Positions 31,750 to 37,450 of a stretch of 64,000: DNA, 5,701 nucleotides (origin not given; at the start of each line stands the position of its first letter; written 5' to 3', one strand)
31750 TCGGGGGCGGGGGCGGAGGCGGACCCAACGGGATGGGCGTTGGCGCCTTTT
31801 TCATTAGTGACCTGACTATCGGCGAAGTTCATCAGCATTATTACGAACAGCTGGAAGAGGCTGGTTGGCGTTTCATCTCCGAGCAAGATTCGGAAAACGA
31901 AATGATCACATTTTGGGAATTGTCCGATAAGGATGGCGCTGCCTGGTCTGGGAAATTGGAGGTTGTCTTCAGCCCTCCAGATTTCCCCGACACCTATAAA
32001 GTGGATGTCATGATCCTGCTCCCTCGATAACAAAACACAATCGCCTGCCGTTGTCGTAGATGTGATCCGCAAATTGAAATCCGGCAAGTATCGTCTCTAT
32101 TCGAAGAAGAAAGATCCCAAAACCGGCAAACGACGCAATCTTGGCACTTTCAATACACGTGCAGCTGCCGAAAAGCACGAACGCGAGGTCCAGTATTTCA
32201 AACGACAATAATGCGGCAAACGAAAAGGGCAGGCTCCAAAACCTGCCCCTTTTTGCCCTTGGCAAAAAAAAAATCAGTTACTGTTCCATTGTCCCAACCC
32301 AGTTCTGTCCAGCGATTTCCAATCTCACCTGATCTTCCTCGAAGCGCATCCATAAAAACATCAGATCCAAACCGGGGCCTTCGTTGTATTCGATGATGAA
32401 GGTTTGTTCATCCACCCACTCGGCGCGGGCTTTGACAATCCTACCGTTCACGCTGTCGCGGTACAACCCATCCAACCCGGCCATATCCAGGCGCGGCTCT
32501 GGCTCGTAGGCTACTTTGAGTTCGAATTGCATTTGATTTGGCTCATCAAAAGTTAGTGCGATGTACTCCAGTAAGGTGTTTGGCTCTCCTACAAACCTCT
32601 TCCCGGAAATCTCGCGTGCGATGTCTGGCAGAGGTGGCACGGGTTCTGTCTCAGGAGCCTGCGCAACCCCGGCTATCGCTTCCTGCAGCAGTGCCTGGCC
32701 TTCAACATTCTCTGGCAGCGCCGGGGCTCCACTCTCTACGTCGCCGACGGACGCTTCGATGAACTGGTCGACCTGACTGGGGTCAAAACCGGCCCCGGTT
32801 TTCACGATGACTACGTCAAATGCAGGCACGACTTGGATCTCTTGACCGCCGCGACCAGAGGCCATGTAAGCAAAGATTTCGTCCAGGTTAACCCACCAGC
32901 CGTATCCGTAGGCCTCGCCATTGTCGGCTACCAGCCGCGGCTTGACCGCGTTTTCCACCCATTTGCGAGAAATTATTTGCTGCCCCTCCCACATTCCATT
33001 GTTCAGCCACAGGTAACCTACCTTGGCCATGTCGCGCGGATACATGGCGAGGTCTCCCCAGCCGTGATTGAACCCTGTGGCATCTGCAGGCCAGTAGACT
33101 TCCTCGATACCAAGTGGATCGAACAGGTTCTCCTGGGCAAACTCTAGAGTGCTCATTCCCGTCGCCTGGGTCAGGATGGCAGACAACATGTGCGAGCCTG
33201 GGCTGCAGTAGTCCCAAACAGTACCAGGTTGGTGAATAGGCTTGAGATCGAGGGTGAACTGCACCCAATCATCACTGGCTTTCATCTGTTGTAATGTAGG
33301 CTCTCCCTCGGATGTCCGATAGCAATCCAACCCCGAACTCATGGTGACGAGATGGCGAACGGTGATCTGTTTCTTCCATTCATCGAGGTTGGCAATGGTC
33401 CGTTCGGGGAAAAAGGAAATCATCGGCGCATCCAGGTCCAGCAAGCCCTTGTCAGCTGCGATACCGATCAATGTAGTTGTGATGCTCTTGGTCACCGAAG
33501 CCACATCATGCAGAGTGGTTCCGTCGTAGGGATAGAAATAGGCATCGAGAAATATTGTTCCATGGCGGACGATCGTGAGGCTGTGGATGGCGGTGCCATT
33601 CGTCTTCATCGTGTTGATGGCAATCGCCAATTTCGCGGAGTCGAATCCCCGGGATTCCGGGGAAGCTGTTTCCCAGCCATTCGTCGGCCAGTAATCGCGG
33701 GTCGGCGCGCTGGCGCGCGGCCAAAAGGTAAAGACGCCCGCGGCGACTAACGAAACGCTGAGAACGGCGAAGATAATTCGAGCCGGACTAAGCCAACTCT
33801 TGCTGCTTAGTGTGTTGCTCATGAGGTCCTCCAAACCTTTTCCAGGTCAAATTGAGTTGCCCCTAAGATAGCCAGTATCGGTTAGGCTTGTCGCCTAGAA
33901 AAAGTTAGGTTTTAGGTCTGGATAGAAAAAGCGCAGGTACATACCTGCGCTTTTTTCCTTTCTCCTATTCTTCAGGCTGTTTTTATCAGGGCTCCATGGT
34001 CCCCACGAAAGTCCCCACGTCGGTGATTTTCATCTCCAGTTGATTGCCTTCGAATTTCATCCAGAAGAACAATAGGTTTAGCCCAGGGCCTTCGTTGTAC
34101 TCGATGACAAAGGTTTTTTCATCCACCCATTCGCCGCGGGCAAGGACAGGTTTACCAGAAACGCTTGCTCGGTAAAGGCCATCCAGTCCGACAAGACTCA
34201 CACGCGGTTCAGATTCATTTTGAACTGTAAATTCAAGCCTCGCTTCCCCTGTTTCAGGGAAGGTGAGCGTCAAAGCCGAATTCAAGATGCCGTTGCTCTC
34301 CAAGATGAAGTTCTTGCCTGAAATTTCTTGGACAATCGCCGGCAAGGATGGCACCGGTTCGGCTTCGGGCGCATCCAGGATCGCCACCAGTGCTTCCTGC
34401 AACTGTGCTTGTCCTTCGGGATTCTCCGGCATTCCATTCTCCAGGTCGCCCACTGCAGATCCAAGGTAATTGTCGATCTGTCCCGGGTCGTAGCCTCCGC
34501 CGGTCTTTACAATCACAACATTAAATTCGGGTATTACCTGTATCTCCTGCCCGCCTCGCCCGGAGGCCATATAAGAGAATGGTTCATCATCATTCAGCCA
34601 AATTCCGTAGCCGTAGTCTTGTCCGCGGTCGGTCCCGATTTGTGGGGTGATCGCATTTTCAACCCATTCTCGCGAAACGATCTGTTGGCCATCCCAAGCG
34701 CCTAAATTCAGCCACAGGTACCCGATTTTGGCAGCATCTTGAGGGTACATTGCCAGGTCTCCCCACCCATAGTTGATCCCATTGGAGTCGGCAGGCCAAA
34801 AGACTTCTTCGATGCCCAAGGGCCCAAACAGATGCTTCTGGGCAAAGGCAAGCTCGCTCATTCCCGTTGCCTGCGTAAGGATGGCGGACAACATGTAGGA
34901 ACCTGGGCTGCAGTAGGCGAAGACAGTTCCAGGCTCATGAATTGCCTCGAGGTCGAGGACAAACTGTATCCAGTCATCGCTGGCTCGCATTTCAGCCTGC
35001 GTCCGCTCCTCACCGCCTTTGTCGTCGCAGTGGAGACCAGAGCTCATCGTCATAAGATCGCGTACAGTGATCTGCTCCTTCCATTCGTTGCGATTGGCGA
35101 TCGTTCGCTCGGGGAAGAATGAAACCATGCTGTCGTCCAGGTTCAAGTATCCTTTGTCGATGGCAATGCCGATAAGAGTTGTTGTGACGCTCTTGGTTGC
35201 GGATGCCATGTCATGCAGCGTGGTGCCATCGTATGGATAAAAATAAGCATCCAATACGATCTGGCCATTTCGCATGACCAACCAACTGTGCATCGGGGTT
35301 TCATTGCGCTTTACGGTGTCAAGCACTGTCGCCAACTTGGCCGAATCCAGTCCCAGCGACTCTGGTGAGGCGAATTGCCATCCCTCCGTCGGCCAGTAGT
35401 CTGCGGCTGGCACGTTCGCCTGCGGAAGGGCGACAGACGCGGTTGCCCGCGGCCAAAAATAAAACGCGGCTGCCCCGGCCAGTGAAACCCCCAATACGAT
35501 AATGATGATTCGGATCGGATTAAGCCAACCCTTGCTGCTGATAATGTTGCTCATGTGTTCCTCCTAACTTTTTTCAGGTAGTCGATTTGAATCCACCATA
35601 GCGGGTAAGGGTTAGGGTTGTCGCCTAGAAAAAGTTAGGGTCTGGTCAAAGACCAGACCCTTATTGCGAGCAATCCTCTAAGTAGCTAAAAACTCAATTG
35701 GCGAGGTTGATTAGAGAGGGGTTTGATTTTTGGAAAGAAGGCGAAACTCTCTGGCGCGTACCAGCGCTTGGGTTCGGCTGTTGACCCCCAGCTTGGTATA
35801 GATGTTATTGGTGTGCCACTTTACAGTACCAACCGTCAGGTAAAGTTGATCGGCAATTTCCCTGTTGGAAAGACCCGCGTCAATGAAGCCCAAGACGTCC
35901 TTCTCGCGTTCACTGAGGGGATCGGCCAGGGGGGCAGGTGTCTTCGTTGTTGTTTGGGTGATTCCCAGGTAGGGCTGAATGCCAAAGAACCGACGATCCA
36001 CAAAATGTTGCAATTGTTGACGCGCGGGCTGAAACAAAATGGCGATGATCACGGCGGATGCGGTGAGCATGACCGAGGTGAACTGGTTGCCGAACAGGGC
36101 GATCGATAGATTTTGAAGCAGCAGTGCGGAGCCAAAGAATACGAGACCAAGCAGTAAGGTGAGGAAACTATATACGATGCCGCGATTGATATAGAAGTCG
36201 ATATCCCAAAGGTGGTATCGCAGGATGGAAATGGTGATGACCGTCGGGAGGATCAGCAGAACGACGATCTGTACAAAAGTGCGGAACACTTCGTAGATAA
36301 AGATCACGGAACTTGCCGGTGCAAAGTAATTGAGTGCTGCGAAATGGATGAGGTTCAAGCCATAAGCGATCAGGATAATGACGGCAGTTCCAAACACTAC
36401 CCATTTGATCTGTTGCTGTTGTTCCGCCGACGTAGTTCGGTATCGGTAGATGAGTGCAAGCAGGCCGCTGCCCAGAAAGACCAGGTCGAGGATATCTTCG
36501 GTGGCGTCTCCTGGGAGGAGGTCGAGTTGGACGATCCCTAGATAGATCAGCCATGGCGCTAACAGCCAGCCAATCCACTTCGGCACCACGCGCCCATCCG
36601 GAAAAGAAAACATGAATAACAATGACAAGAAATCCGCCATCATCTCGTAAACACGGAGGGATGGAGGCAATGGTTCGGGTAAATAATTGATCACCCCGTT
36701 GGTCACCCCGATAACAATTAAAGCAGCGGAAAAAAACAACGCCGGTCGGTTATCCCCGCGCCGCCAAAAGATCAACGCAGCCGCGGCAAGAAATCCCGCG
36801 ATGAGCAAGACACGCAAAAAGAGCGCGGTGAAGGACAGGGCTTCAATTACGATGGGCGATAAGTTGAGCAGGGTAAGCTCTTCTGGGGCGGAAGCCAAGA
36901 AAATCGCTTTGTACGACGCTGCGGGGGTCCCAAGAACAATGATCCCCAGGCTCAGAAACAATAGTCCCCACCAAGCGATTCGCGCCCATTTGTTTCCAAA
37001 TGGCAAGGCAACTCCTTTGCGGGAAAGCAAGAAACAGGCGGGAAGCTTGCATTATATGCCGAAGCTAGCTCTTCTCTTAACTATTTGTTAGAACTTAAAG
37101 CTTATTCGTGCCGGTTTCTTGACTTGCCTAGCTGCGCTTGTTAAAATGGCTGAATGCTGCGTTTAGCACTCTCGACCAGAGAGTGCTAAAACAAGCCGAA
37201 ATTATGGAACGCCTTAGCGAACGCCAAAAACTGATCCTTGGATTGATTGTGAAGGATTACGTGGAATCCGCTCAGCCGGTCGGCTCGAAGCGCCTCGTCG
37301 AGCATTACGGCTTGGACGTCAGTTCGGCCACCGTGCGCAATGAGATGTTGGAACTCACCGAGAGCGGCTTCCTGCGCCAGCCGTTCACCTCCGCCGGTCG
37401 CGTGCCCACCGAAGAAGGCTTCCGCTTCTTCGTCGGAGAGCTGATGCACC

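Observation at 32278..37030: Polytopic-membrane LuxR-type one-component regulator upstream of two tandem, independently terminated beta-lactamase-fold paralogs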

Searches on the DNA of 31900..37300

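Call 97: search_rna_families(source=window, start=31900, end=37300, threshold=evalue, max_evalue=0.1)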
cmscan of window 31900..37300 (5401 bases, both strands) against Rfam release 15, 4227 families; matches with E-value up to 0.1: 0.
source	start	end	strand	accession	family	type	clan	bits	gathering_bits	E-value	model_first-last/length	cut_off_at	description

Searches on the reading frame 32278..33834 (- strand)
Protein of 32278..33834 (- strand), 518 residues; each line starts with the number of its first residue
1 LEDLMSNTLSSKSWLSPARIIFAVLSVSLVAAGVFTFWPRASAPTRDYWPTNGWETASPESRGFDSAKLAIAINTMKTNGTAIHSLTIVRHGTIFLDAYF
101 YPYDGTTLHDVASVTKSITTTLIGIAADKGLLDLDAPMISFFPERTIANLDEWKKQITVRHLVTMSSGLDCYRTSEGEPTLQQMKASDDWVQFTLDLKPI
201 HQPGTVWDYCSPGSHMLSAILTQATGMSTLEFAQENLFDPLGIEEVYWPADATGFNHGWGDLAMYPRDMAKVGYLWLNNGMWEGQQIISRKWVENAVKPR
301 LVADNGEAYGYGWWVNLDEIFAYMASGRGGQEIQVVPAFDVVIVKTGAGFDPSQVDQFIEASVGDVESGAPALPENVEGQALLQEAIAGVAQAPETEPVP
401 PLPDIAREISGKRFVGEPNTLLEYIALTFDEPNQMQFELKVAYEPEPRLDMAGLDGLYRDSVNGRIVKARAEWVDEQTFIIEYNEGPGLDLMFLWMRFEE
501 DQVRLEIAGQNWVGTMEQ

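Call 3: search_protein_families(library=pfam, proteins=[window:32278-33834:-], max_evalue=0.1)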
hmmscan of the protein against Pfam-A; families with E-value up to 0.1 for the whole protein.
window:32278-33834:- (518 aa): 1 family
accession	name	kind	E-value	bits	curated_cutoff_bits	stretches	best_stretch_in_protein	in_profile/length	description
PF00144.29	Beta-lactamase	-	3.4e-40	138.7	27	1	85-346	18-307/329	Beta-lactamase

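Call 4: search_protein_families(library=ncbifam, proteins=[window:32278-33834:-], max_evalue=0.1)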
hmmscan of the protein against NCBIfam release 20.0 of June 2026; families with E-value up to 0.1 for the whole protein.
window:32278-33834:- (518 aa): 40 families (the best 25 are shown)
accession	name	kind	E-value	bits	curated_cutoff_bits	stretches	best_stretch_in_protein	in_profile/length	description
NF045925.1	3-sucCA_synth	equivalog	2e-45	155.2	800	1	54-347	27-310/498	3-succinylated cholic acid synthase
NF038269.1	lipase_LipE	equivalog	3.5e-12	46.1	750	1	107-243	86-217/407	lipase LipE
NF033085.1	bla_class_C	equivalog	2e-09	36.8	415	1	105-248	52-185/356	class C beta-lactamase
NF000185.2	BlaEC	exception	3.7e-09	36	850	1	103-260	70-218/377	BlaEC family class C beta-lactamase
NF009622.0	PRK13128.1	equivalog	1.1e-06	27.4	443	1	102-259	51-203/518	D-aminopeptidase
NF012102.1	blaDHA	exception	1.2e-06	27.8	800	1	102-247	72-207/379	DHA family class C beta-lactamase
NF041741.1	blaAMZ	exception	3.3e-06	26.7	825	1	106-248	82-214/396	AMZ family class C beta-lactamase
NF052353.1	EstBLacLipLMycb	equivalog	4.3e-06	25.9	650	1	109-182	75-144/420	esterase/beta-lactamase LipL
NF052559.1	MthAcHydAcmB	equivalog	4.4e-06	25.7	550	1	107-247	58-212/391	methyl acetate hydrolase AcmB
NF033569.1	blaLHK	exception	6.4e-06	25.3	850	1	101-248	81-218/390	LHK family class C beta-lactamase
NF012173.1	CMY2-MIR-ACT-EC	exception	9e-06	24.7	680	1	105-247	76-208/380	CMY2/MIR/ACT/EC family class C beta-lactamase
NF007943.0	PRK10662.1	equivalog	9.5e-06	24.4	266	1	107-245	83-221/380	D-alanyl-D-alanine-carboxypeptidase/endopeptidase AmpH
NF045671.1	blaPNC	exception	2.5e-05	23.3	750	1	103-260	91-239/401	PNC family class C beta-lactamase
NF041665.1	blaPSZ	exception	4.5e-05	22.6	850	1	104-260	74-221/379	PSZ family class C beta-lactamase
NF000397.2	blaACC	exception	5.2e-05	22.4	850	1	102-260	75-223/385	ACC family cephalosporin-hydrolyzing class C beta-lactamase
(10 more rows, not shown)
